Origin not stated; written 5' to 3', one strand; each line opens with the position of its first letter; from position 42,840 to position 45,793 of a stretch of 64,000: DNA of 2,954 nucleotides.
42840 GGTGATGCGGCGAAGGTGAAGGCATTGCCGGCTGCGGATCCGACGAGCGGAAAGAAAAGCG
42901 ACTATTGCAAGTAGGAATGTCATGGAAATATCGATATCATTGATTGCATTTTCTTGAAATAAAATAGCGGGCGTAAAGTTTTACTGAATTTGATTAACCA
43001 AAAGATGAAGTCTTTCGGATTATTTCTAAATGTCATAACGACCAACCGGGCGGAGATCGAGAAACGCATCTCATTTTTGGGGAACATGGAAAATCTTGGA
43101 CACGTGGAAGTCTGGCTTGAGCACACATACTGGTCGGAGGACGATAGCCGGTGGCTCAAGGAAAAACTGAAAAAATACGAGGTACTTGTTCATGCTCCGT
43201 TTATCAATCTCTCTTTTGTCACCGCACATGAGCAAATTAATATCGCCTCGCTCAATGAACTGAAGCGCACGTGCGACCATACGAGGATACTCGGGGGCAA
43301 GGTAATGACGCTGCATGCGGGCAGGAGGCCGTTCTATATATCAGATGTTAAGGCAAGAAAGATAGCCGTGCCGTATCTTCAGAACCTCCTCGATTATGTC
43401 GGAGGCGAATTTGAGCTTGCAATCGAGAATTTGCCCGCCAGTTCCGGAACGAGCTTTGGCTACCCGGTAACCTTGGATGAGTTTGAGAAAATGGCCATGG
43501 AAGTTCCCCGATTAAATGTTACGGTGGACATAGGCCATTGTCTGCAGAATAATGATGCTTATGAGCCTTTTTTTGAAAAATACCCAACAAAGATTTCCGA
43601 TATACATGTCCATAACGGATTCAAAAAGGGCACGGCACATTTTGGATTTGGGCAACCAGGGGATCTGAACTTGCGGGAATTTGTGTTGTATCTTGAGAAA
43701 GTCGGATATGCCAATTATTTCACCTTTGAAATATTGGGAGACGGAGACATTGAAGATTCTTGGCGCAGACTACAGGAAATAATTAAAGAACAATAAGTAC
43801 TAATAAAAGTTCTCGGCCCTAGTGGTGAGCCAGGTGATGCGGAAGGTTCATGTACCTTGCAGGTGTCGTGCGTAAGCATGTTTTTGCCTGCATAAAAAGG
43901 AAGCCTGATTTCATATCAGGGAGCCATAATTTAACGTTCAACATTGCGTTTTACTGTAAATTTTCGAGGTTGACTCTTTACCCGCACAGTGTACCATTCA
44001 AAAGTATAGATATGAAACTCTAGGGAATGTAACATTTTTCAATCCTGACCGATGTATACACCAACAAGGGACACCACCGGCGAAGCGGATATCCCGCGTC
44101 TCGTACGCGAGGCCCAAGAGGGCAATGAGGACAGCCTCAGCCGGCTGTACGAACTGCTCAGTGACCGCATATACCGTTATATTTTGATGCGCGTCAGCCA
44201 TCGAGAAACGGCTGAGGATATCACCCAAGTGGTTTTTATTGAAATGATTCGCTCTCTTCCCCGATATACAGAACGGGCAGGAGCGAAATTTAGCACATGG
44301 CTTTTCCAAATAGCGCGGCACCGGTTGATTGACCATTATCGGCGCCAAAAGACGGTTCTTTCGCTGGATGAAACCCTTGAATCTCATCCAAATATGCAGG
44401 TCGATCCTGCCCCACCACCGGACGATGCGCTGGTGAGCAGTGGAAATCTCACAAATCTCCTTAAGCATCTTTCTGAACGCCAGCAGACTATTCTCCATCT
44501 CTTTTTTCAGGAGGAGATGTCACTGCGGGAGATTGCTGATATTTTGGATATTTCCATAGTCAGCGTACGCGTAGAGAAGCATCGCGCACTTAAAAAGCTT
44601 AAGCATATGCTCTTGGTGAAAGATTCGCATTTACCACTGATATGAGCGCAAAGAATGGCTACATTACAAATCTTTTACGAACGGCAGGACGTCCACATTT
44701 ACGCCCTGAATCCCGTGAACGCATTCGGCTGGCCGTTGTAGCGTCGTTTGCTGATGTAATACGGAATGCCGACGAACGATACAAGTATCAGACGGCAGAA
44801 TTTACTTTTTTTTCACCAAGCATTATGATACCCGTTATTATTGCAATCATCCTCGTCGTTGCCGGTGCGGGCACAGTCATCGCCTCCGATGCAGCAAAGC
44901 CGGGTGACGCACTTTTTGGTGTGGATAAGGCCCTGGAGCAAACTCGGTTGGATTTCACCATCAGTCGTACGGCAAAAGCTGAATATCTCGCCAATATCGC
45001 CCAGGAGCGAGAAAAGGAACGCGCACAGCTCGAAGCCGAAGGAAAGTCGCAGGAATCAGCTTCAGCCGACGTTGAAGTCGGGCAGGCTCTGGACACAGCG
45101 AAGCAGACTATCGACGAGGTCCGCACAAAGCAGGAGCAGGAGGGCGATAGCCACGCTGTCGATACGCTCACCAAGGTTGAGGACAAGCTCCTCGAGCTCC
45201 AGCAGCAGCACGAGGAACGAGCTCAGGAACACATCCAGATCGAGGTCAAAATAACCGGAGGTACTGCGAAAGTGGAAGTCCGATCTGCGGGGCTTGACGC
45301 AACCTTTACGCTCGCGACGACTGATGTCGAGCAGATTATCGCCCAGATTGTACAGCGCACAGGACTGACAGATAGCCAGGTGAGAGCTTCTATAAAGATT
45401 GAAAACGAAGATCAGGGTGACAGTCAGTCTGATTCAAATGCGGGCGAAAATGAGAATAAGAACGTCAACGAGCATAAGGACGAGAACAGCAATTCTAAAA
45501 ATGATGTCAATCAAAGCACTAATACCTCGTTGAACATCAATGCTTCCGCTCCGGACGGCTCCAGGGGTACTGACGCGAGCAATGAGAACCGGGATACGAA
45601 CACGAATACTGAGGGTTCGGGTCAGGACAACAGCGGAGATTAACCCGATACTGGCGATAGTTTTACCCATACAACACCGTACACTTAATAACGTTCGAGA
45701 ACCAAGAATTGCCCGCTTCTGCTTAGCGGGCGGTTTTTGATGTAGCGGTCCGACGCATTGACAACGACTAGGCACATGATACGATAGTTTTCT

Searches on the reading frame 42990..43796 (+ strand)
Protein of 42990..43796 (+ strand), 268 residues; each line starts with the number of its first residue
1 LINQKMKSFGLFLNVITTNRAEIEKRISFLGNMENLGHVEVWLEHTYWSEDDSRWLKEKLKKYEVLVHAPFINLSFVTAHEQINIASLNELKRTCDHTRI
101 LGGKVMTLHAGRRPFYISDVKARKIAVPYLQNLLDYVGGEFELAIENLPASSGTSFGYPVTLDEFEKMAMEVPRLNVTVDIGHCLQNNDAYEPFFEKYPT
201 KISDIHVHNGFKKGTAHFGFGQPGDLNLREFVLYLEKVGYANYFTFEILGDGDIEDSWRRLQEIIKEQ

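Call 60: search_protein_families(library=pfam, proteins=[window:42990-43796:+], max_evalue=0.001)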
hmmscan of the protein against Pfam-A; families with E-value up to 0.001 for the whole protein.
window:42990-43796:+ (268 aa): 1 family
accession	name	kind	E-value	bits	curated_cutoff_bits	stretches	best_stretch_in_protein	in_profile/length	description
PF01261.30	AP_endonuc_2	-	3.5e-24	86.3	31.1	1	44-267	21-248/249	Xylose isomerase-like TIM barrel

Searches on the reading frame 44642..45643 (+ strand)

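Call 60: search_protein_families(library=pfam, proteins=[window:44642-45643:+], max_evalue=0.001)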
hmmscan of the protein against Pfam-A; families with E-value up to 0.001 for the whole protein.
window:44642-45643:+ (333 aa): 1 family
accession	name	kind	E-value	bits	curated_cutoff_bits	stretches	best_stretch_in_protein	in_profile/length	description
PF18915.5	DUF5667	-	2e-08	35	27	1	86-183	3-96/99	Domain of unknown function (DUF5667)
